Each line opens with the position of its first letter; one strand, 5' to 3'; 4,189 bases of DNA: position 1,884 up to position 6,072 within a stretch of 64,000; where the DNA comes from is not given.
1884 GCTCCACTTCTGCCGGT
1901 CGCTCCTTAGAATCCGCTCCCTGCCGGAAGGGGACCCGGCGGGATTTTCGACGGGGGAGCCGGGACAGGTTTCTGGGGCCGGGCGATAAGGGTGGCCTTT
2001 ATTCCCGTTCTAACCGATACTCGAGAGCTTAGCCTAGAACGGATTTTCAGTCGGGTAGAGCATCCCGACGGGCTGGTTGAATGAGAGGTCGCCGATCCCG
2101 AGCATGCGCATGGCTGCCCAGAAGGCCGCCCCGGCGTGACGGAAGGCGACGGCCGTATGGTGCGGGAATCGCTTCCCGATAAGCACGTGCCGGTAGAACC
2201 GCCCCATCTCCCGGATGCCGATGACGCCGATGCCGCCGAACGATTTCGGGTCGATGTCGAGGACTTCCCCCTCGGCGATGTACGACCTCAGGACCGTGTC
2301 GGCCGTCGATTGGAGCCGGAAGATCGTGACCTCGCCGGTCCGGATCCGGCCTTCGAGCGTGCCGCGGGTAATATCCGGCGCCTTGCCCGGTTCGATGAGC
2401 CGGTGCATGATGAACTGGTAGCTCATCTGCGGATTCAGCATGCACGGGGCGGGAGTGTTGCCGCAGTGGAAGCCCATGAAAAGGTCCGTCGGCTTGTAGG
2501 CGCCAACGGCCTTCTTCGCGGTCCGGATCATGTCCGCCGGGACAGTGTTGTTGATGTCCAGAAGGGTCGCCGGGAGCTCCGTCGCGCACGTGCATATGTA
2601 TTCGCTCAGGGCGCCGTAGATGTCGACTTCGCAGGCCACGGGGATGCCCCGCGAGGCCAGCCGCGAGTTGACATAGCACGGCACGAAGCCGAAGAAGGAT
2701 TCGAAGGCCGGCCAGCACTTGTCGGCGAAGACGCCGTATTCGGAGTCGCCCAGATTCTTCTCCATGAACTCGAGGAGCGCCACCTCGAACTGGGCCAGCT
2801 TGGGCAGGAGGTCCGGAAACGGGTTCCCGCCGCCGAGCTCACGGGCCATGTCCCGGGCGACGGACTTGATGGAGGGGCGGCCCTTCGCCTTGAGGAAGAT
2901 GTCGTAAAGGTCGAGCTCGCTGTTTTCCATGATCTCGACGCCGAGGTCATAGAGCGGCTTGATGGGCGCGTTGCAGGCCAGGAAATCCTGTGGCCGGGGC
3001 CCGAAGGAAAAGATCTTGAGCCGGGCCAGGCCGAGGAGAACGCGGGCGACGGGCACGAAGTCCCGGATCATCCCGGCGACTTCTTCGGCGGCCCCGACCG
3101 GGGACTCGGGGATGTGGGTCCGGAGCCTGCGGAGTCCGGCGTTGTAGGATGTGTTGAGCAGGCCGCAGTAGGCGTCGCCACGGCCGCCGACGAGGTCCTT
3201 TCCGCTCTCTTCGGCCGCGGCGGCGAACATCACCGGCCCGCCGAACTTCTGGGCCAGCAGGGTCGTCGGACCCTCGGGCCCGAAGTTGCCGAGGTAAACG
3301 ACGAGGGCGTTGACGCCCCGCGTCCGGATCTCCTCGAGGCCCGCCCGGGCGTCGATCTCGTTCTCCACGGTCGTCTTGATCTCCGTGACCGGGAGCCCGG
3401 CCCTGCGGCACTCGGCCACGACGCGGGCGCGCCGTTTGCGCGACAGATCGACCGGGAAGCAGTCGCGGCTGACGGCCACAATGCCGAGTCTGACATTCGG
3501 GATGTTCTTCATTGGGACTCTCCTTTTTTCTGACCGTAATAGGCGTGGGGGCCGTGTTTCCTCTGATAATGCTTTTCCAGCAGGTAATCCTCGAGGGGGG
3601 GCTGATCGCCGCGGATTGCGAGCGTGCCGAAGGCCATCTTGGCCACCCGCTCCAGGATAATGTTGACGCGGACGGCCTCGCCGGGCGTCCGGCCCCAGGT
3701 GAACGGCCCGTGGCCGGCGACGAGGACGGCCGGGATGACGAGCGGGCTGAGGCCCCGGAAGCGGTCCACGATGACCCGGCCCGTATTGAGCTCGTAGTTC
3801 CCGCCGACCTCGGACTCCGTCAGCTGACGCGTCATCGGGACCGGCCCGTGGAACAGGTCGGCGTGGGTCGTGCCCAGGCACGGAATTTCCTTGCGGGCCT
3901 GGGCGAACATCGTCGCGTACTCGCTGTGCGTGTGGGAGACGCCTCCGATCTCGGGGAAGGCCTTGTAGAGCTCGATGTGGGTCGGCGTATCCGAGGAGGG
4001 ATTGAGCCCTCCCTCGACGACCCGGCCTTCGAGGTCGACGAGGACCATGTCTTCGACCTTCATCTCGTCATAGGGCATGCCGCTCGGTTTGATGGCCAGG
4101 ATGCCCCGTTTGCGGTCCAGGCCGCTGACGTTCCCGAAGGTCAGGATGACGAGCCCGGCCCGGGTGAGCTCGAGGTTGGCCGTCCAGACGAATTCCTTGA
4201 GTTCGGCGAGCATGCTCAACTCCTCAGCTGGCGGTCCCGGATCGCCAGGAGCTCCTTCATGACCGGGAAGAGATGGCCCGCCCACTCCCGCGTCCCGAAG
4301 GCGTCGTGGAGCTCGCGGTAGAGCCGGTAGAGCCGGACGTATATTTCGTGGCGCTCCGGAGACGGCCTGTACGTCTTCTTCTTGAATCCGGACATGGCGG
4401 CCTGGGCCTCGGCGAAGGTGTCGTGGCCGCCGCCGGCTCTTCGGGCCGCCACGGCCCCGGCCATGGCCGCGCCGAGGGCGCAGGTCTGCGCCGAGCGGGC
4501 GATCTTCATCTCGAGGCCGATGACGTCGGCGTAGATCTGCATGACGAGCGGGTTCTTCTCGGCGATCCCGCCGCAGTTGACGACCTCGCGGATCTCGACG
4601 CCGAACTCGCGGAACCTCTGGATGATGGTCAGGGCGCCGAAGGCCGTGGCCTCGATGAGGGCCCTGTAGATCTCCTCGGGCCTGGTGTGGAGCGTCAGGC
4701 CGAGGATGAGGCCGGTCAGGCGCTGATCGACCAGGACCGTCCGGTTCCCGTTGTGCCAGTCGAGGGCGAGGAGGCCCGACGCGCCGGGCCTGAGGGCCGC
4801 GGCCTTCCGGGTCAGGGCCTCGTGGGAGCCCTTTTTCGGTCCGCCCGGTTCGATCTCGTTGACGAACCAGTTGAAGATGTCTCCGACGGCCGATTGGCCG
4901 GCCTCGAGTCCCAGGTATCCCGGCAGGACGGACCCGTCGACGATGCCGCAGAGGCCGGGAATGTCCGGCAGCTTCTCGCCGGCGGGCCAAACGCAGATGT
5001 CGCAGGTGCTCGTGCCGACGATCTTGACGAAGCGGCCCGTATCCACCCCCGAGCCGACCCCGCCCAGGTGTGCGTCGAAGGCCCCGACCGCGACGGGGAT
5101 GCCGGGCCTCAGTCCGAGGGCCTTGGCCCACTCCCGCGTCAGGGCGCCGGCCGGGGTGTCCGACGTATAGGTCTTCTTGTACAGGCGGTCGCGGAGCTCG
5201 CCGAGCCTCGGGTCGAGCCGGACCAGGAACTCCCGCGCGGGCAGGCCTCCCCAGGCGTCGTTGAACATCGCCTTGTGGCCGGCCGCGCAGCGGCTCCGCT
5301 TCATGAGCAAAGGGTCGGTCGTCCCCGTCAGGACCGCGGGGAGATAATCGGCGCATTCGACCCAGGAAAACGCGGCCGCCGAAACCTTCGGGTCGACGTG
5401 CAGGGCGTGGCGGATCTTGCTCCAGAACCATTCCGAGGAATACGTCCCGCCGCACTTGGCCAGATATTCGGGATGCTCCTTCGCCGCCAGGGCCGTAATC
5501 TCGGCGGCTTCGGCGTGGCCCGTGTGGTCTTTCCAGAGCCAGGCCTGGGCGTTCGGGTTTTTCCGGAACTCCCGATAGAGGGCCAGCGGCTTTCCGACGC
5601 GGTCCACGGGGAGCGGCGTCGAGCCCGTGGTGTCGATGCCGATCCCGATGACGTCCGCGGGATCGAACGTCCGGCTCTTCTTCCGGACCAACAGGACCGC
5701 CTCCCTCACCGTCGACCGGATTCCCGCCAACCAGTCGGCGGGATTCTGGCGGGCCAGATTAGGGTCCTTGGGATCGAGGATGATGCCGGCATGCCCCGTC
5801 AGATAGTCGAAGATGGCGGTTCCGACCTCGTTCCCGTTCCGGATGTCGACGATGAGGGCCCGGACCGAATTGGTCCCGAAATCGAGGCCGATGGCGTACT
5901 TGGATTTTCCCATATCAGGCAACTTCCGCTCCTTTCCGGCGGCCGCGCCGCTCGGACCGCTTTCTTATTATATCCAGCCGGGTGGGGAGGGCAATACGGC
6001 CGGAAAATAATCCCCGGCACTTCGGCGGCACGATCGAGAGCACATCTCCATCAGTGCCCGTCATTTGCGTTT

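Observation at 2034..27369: L-arabinofuranoside utilisation locus with three GH127 paralogs plus GH51, a BNR beta-propeller and an araB-araD-isomerase operon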

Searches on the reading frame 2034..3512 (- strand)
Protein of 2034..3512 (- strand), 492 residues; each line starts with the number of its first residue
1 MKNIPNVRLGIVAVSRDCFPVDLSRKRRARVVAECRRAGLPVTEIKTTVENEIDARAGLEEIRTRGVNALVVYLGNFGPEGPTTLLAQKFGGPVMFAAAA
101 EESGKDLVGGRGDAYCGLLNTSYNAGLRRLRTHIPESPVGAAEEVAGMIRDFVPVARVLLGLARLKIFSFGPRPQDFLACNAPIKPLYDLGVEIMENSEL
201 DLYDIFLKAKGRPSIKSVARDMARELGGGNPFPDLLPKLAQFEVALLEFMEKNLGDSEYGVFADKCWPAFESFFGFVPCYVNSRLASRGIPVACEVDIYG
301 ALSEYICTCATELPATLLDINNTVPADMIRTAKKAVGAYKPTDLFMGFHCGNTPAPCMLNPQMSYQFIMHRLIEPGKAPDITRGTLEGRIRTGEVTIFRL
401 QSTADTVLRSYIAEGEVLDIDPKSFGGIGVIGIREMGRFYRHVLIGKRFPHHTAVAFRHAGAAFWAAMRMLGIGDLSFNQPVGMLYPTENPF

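Call 67: find_homologous_proteins(query=window:2034-3512:-, max_evalue=1e-10)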
Query window:2034-3512:- (492 aa): 8000 proteins with E <= 1e-10 among 8000 candidates; the best 120 are listed.
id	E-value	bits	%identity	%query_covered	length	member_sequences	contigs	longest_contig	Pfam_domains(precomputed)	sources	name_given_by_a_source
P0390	0.0e+0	1126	100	100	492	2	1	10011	PF02952.24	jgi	jgi:L-fucose isomerase-like protein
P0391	2.3e-289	978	85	100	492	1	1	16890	PF02952.24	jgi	jgi:L-fucose isomerase-like protein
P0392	7.3e-289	977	84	100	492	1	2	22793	PF02952.24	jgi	jgi:L-fucose isomerase-like protein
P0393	1.6e-287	972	85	100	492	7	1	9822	PF02952.24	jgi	jgi:L-fucose isomerase-like protein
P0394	1.7e-287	972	84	100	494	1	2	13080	PF02952.24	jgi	jgi:L-fucose isomerase-like protein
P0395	1.2e-286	969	85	100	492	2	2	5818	PF02952.24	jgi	jgi:L-fucose isomerase-like protein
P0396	4.8e-286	967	85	100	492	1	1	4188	PF02952.24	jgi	jgi:L-fucose isomerase-like protein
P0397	7.5e-286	967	84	100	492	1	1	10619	PF02952.24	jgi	-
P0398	2.6e-285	965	83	100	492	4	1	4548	PF02952.24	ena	-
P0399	2.7e-285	965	84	100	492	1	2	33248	PF02952.24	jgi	jgi:L-fucose isomerase-like protein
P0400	3.1e-285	965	84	100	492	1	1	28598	PF02952.24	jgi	jgi:L-fucose isomerase-like protein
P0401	3.8e-285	965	84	100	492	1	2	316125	PF02952.24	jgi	jgi:L-fucose isomerase-like protein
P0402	4.2e-285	964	84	100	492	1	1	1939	PF02952.24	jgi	-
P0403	7.9e-285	963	84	100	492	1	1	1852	PF02952.24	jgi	jgi:L-fucose isomerase-like protein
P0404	1.2e-284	963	84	100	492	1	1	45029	PF02952.24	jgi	jgi:L-fucose isomerase-like protein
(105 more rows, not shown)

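Call 77: search_protein_families(library=ncbifam, proteins=[window:2034-3512:-], max_evalue=0.001)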
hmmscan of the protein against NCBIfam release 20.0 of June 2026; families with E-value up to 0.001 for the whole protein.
window:2034-3512:- (492 aa): 1 family
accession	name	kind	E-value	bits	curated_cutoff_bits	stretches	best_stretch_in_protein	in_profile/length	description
NF048012.1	SlpQosIsomSftI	equivalog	3.2e-15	55.8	700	1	144-430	136-394/443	sulfoquinovose isomerase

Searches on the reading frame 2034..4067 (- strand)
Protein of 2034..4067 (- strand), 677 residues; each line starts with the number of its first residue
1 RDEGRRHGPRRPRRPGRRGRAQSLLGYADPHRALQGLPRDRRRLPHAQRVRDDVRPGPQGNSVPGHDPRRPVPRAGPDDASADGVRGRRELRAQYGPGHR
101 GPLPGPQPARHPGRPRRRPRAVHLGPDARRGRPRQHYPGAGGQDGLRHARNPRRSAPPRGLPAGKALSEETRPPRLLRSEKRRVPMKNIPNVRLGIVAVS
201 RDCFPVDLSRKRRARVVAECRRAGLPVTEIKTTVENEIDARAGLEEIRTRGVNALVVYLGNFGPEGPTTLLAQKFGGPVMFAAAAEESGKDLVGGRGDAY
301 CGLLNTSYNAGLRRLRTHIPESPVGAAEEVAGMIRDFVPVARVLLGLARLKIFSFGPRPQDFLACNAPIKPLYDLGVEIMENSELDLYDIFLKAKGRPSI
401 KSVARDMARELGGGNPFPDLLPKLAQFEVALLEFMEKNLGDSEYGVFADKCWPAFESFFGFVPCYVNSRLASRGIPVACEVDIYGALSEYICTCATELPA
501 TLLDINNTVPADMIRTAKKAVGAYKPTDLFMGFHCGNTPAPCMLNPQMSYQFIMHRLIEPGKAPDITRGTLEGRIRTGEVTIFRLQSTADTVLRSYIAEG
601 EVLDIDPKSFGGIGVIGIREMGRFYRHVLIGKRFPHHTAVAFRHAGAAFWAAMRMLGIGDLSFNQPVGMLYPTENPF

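Call 5: search_protein_families(library=pfam, proteins=[window:2034-3881:-])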
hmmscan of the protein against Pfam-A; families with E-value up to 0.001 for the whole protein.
window:2034-3881:- (615 aa): 1 family
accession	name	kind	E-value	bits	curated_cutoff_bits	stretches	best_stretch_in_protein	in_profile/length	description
PF02952.23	Fucose_iso_C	-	1.1e-21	77.5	29.3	1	471-596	2-137/143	L-fucose isomerase, C-terminal domain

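Call 7: search_protein_families(library=ncbifam, proteins=[window:2034-3881:-], max_evalue=0.01)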
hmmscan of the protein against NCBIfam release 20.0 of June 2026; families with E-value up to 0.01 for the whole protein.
window:2034-3881:- (615 aa): 1 family
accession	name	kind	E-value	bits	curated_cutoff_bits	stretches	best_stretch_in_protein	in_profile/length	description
NF048012.1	SlpQosIsomSftI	equivalog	6.6e-15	54.8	700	1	267-553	136-394/443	sulfoquinovose isomerase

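Call 20: search_solved_structures(query=window:2034-3881:-, max_evalue=0.01)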
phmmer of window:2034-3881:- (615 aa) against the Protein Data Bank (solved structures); distinct sequences matched with E-value up to 0.01: 0.

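Call 26: search_protein_families(library=pfam, proteins=[window:2034-4067:-], max_evalue=1)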
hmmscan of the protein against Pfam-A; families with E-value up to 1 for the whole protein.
window:2034-4067:- (677 aa): 1 family
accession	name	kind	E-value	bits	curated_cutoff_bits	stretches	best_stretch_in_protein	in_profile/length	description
PF02952.23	Fucose_iso_C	-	1.3e-21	77.2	29.3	1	533-658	2-137/143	L-fucose isomerase, C-terminal domain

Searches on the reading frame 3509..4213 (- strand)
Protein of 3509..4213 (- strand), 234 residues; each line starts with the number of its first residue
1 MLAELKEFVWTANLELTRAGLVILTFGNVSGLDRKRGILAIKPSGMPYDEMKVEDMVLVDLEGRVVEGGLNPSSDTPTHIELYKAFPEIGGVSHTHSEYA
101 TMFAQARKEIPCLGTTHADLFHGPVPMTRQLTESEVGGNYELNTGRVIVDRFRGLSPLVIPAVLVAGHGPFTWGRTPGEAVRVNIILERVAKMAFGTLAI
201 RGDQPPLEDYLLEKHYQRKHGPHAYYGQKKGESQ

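Call 77: search_protein_families(library=ncbifam, proteins=[window:3509-4213:-], max_evalue=0.001)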
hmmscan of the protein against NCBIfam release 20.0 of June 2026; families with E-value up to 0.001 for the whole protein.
window:3509-4213:- (234 aa): 27 families (the best 25 are shown)
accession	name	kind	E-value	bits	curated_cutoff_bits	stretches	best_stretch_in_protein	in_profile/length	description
NF006047.0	PRK08193.1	subfamily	5.3e-101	337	257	1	1-229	1-231/231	L-ribulose-5-phosphate 4-epimerase AraD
TIGR00760.1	araD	equivalog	2.7e-94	314.7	389.1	1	1-228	1-228/228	L-ribulose-5-phosphate 4-epimerase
NF009003.0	PRK12348.1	subfamily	3.2e-94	314.8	331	1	3-229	2-228/228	L-ribulose-5-phosphate 4-epimerase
NF009625.0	PRK13145.1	equivalog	5.3e-87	291.2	369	1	2-229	5-234/235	L-ribulose-5-phosphate 4-epimerase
NF009002.0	PRK12347.1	subfamily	9.3e-83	277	386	1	1-228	1-231/231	L-ribulose-5-phosphate 4-epimerase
NF009691.0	PRK13213.1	equivalog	2.9e-77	259.2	489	1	1-228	1-231/231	L-ribulose-5-phosphate 4-epimerase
NF005123.0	PRK06557.1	subfamily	2.9e-55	187.3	251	1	1-228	8-222/223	L-ribulose-5-phosphate 4-epimerase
NF004527.0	PRK05874.1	equivalog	1.6e-25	90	308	1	8-209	10-201/218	L-fuculose-phosphate aldolase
NF005302.0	PRK06833.1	equivalog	1.3e-21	77.1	264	1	15-113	16-114/214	L-fuculose-phosphate aldolase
NF053831.1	RU1PAldHalo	equivalog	6.9e-21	74.7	300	1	27-195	25-180/208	ribulose-1-phosphate aldolase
TIGR03328.1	salvage_mtnB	equivalog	1.3e-17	63.9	137.05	1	19-183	11-177/194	methylthioribulose 1-phosphate dehydratase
NF006672.0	PRK09220.1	equivalog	2.5e-17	63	226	1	12-108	18-113/209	methylthioribulose 1-phosphate dehydratase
NF005984.0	PRK08087.1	subfamily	3.4e-16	59.7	264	1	9-113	10-111/215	L-fuculose-phosphate aldolase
TIGR01086.1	fucA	equivalog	5.1e-15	55.8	400.25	1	5-113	5-110/214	L-fuculose-phosphate aldolase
NF006413.0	PRK08660.1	equivalog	8.4e-13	48.6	203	1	15-195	12-175/184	aldolase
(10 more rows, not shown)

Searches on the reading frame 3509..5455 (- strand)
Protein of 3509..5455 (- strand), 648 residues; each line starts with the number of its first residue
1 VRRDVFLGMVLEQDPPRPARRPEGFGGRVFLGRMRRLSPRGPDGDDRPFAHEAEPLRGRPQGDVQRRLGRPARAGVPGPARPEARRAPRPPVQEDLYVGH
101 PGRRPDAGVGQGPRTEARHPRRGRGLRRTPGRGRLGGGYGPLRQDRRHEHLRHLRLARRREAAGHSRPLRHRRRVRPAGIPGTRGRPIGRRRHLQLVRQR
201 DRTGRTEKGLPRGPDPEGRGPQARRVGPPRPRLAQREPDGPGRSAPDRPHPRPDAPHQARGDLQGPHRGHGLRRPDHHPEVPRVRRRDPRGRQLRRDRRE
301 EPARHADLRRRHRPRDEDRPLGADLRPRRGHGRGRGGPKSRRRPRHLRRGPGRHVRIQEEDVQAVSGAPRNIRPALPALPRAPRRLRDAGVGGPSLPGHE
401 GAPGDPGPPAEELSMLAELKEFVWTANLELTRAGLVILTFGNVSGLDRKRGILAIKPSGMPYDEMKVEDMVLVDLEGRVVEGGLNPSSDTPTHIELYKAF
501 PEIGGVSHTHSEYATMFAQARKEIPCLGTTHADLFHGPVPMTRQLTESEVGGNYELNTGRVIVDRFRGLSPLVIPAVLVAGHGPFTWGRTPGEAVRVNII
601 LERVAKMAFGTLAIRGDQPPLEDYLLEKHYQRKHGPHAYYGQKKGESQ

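Call 26: search_protein_families(library=pfam, proteins=[window:3509-5455:-], max_evalue=1)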
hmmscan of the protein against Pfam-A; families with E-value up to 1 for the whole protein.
window:3509-5455:- (648 aa): 1 family
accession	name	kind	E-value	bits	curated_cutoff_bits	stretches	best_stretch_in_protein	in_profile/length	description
PF00596.27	Aldolase_II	-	3.3e-47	161.2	22.2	1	424-608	4-182/183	Class II Aldolase and Adducin N-terminal domain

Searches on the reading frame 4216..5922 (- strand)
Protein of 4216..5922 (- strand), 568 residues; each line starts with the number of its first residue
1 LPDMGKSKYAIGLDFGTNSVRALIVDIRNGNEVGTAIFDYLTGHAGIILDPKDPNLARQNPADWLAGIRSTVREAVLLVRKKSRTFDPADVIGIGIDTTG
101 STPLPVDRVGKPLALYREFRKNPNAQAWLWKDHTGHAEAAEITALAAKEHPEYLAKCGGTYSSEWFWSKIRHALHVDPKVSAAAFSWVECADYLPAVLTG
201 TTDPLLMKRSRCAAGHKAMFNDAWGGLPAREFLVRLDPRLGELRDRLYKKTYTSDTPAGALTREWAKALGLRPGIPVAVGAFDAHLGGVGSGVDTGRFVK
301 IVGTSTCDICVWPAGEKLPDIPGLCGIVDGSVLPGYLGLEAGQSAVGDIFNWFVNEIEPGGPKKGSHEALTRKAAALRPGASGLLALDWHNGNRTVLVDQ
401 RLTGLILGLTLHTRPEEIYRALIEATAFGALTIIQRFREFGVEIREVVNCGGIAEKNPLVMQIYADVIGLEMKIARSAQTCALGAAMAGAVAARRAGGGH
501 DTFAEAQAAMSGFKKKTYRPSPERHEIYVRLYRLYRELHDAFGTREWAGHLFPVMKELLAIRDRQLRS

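Call 5: search_protein_families(library=pfam, proteins=[window:4216-5922:-])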
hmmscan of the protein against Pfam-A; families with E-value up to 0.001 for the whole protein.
window:4216-5922:- (568 aa): 2 families
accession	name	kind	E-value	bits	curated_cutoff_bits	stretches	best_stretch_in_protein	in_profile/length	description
PF02782.22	FGGY_C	-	9e-38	130.5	27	1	301-493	4-198/198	FGGY family of carbohydrate kinases, C-terminal domain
PF00370.27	FGGY_N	-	7.2e-13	49.1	28.8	1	9-290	1-245/245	FGGY family of carbohydrate kinases, N-terminal domain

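Call 7: search_protein_families(library=ncbifam, proteins=[window:4216-5922:-], max_evalue=0.01)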
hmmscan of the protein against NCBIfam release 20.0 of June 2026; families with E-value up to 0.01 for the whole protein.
window:4216-5922:- (568 aa): 10 families
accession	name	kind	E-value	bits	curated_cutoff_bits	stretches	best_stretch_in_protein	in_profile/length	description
NF003154.0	PRK04123.1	equivalog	2.7e-198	660.2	428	1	7-548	3-543/554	ribulokinase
TIGR01234.1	L-ribulokinase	equivalog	3.2e-177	590.5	583.25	1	8-544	1-532/536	ribulokinase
TIGR01315.1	5C_CHO_kinase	subfamily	2.2e-41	142.2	408.7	1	10-539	2-534/541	FGGY family pentulose kinase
TIGR01312.1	XylB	equivalog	1e-37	129.8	380.25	1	11-538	1-479/481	xylulokinase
NF008187.0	PRK10939.1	equivalog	6.6e-19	67.9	528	1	243-538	204-499/521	autoinducer-2 kinase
TIGR01311.1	glycerol_kin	equivalog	1.7e-18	66.3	590.35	1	399-514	356-471/496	glycerol kinase GlpK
TIGR01314.1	gntK_FGGY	equivalog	3.5e-14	52.2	648.55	1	261-538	215-489/505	gluconokinase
NF000756.0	PRK00047.1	subfamily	6.6e-14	51.1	498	1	399-492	358-451/502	glycerol kinase GlpK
TIGR02628.1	fuculo_kin_coli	equivalog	3.7e-10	39.3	470.9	1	377-518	333-463/465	L-fuculokinase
NF011601.0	PRK15027.1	equivalog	2e-07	29.8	912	1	254-532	205-476/484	xylulokinase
